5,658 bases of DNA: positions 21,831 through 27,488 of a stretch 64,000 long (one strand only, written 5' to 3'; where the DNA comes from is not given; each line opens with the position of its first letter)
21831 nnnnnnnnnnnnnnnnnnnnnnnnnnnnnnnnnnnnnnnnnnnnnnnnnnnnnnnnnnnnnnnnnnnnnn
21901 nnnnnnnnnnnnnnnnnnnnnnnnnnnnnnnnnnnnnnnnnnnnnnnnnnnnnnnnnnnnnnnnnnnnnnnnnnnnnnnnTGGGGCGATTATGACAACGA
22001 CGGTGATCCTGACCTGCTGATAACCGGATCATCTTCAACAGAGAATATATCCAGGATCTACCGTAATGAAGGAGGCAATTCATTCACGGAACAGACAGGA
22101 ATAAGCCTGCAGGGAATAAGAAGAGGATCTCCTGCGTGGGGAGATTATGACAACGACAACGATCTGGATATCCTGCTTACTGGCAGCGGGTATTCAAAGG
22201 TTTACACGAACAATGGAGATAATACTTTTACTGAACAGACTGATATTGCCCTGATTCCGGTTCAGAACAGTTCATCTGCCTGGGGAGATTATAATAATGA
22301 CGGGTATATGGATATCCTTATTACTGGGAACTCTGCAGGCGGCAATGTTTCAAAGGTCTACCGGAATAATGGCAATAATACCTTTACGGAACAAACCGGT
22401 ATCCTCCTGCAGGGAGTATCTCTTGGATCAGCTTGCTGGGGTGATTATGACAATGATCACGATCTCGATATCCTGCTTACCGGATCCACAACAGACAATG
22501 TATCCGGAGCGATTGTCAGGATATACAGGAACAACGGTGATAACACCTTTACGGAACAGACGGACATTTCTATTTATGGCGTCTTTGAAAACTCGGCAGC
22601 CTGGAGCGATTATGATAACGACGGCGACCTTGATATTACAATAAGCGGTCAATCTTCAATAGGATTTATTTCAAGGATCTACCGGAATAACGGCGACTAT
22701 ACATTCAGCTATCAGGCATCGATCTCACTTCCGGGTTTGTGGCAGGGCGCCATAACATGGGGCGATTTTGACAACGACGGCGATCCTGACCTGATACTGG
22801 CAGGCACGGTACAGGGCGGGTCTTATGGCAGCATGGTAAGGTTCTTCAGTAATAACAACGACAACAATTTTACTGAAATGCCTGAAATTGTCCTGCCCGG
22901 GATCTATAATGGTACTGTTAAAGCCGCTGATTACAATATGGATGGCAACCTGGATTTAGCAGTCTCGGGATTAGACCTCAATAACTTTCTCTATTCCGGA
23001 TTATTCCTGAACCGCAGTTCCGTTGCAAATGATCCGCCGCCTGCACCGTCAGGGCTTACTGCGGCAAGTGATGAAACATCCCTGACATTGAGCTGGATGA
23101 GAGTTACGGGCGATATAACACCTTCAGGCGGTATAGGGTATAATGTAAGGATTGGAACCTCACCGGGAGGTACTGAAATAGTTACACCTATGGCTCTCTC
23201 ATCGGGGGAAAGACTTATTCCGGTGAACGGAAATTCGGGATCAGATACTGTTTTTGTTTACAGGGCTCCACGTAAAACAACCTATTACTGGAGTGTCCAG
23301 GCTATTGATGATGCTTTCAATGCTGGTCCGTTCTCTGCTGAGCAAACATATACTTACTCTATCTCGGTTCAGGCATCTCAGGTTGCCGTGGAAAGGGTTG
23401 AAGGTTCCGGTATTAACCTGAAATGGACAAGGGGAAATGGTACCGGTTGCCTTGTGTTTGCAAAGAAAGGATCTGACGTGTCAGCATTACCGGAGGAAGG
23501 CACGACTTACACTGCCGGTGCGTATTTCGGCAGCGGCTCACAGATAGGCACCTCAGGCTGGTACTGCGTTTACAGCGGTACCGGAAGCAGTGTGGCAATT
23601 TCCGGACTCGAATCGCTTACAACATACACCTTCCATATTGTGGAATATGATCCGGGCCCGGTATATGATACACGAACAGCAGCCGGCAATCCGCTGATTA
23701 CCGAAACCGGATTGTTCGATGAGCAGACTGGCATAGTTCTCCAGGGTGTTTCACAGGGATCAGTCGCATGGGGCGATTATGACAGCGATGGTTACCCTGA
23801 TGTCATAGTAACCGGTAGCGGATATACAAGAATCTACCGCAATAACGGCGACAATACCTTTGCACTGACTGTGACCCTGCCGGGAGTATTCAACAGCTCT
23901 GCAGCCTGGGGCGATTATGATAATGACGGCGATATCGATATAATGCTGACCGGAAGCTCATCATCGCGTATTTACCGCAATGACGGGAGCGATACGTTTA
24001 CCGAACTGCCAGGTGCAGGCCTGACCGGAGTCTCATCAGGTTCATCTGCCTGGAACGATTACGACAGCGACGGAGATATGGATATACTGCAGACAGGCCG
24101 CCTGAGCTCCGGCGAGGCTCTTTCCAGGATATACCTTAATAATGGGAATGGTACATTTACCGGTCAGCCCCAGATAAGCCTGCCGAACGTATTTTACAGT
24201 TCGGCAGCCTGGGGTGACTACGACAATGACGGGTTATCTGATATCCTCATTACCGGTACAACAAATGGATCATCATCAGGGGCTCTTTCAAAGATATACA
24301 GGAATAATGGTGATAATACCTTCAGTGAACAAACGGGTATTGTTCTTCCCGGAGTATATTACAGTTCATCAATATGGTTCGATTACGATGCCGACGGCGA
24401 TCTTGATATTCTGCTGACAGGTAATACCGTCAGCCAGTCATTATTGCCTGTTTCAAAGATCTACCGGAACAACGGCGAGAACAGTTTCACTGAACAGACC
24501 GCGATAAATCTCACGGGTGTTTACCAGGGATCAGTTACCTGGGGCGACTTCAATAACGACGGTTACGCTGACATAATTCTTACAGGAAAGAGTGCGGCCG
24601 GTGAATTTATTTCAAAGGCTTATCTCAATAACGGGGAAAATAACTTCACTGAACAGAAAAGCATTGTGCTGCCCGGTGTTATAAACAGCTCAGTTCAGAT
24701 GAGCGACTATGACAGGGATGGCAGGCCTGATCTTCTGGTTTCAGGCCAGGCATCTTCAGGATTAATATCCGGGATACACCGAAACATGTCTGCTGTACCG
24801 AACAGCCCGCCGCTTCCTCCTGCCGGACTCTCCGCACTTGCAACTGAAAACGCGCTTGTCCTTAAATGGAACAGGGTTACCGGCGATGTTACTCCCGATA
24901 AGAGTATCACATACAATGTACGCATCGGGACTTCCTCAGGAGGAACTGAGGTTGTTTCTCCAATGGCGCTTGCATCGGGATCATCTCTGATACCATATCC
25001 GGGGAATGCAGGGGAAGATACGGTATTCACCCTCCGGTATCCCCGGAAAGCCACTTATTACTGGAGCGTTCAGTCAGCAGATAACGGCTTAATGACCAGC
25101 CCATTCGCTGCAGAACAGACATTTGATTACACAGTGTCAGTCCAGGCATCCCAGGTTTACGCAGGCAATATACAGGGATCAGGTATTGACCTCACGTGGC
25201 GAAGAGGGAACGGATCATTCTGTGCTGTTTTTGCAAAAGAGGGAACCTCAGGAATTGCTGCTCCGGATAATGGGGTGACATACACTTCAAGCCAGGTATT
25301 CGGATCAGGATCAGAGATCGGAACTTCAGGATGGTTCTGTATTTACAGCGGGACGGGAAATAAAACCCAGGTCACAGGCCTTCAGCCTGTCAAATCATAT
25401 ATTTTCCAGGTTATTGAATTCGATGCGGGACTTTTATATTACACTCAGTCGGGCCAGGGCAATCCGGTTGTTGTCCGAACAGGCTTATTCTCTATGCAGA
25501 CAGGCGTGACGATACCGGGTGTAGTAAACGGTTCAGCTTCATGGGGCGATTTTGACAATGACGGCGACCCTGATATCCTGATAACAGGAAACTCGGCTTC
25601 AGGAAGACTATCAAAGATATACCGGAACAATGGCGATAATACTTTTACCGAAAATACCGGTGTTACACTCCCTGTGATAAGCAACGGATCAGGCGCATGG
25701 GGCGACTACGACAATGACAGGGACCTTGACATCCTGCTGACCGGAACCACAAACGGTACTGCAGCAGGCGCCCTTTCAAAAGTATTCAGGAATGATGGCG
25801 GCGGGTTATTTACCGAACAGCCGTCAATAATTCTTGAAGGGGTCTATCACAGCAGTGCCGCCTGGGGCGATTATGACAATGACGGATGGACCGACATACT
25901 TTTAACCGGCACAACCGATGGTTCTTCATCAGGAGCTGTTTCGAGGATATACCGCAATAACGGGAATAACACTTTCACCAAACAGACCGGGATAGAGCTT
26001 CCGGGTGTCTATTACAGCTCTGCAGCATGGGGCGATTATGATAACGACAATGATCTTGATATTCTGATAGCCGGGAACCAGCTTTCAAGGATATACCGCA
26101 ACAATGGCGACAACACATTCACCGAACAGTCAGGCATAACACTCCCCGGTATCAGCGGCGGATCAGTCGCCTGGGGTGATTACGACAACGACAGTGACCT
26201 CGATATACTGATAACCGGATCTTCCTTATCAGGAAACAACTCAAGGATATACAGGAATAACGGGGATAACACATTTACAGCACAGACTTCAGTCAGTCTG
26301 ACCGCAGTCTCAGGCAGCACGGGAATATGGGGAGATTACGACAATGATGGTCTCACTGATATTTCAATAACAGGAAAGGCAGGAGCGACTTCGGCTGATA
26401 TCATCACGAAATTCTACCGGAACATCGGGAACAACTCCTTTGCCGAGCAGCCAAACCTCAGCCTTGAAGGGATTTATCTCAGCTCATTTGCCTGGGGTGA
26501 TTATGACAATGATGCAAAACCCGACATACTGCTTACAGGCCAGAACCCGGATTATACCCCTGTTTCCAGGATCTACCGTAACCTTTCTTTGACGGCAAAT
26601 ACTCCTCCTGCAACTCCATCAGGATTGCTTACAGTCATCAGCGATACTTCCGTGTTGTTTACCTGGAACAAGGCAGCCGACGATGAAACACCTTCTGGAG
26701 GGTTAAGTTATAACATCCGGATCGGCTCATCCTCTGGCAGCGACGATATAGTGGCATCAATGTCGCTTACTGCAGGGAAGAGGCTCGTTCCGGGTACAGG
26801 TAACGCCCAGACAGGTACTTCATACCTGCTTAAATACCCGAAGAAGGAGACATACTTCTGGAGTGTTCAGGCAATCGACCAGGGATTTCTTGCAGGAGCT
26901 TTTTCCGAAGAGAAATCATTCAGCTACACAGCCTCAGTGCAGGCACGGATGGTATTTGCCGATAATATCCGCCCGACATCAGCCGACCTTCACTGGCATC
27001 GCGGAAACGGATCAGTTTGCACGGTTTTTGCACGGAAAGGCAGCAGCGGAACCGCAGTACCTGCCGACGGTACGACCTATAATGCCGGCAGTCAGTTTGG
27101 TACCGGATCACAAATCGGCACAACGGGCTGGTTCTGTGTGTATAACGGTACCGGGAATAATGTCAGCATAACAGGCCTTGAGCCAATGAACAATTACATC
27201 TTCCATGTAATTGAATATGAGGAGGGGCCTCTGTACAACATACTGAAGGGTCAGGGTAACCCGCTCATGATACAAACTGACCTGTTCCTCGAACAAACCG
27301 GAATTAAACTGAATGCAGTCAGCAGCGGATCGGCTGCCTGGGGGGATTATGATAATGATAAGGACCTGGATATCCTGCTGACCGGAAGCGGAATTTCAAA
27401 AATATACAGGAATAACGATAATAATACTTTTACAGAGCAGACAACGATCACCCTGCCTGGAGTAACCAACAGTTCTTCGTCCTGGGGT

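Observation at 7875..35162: A 27.3-kb single ORF encodes 15 consecutive seven-bladed FG-GAP/VCBS propellers on one T9SS-targeted polypeptide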

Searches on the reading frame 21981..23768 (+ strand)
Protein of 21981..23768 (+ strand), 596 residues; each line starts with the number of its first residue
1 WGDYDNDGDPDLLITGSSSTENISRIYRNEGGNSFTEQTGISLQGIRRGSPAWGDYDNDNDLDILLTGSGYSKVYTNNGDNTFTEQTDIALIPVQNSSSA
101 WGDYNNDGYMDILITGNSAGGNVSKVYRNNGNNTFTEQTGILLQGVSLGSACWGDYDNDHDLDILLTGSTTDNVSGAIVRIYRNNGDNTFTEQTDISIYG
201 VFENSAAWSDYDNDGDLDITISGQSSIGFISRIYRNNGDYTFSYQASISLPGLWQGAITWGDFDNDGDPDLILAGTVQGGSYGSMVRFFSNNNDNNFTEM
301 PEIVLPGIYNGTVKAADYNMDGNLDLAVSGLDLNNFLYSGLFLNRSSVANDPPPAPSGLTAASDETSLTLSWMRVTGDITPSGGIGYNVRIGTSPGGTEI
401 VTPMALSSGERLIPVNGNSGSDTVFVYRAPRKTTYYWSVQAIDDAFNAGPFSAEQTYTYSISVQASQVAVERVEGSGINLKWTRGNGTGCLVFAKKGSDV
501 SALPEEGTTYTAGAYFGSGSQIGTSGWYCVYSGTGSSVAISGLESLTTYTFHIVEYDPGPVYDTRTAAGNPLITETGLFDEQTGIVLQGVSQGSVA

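Call 6: search_protein_families(library=pfam, proteins=[window:21981-23768:+], max_evalue=0.01)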
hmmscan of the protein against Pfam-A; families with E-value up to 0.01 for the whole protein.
window:21981-23768:+ (596 aa): 3 families
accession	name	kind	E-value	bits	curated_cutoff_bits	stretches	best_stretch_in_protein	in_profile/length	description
PF13517.12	FG-GAP_3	-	1.2e-51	173.6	26.9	6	55-114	1-61/61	FG-GAP-like repeat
PF01839.29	FG-GAP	-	2.2e-17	63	22.1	1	97-126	3-34/37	FG-GAP repeat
PF00041.27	fn3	-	5.5e-05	23.7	25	0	355-452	2-78/84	Fibronectin type III domain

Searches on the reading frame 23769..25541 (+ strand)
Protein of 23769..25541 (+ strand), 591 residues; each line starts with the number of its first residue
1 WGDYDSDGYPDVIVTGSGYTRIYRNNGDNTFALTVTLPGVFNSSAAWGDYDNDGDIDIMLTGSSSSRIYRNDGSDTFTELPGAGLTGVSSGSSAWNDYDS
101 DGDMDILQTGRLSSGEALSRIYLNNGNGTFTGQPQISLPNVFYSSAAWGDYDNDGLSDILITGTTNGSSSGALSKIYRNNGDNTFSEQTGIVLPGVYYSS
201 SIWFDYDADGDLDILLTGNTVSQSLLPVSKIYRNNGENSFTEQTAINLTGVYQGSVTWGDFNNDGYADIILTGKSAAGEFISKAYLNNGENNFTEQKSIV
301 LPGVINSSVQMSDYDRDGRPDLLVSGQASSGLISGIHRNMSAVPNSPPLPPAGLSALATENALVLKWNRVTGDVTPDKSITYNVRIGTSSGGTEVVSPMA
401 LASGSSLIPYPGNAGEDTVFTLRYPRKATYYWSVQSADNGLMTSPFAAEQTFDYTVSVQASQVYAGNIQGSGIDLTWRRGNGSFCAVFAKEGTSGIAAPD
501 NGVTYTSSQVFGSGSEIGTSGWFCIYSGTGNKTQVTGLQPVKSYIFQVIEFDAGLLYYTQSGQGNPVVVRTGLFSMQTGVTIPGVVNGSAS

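Call 6: search_protein_families(library=pfam, proteins=[window:23769-25541:+], max_evalue=0.01)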
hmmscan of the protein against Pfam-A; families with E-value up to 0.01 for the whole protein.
window:23769-25541:+ (591 aa): 2 families
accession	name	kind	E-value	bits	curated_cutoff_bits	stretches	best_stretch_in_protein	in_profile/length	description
PF13517.12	FG-GAP_3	-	4.8e-54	181.2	26.9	6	3-59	1-60/61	FG-GAP-like repeat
PF01839.29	FG-GAP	-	8.6e-21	73.8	22.1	3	255-272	4-21/37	FG-GAP repeat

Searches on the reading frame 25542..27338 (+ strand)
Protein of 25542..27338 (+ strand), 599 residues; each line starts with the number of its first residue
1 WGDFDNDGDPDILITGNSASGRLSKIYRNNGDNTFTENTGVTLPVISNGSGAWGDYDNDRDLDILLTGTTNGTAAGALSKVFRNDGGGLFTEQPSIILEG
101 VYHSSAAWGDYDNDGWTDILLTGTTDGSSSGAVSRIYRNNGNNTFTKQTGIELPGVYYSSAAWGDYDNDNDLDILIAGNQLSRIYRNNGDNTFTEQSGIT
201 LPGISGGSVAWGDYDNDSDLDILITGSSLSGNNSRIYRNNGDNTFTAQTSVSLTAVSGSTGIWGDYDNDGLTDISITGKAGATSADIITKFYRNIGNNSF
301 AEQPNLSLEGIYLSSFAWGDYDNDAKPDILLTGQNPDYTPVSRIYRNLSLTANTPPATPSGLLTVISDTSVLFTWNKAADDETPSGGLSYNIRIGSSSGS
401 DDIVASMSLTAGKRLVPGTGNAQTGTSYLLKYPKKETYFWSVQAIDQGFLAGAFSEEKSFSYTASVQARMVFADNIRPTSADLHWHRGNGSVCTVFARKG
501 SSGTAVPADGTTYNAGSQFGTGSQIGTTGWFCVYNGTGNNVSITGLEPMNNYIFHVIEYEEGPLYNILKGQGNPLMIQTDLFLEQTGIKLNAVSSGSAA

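Call 7: search_protein_families(library=pfam, proteins=[window:25542-27338:+], max_evalue=0.01)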
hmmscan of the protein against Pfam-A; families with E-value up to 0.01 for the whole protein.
window:25542-27338:+ (599 aa): 6 families
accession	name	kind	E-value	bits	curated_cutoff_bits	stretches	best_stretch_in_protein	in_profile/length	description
PF13517.12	FG-GAP_3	-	3.6e-52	175.2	26.9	6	165-224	1-61/61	FG-GAP-like repeat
PF01839.29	FG-GAP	-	3.4e-17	62.3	22.1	2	104-134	3-35/37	FG-GAP repeat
PF16656.11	Pur_ac_phosph_N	-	5.5e-06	27.3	30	1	477-559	11-81/93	Purple acid Phosphatase, N-terminal domain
PF18765.7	Polbeta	-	0.0017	18.9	26.9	0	207-229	20-42/93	Polymerase beta, Nucleotidyltransferase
PF01909.29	NTP_transf_2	-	0.0021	18.9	21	0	206-229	20-43/93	Nucleotidyltransferase domain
PF00041.27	fn3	-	0.008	16.8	25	0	475-560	10-70/84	Fibronectin type III domain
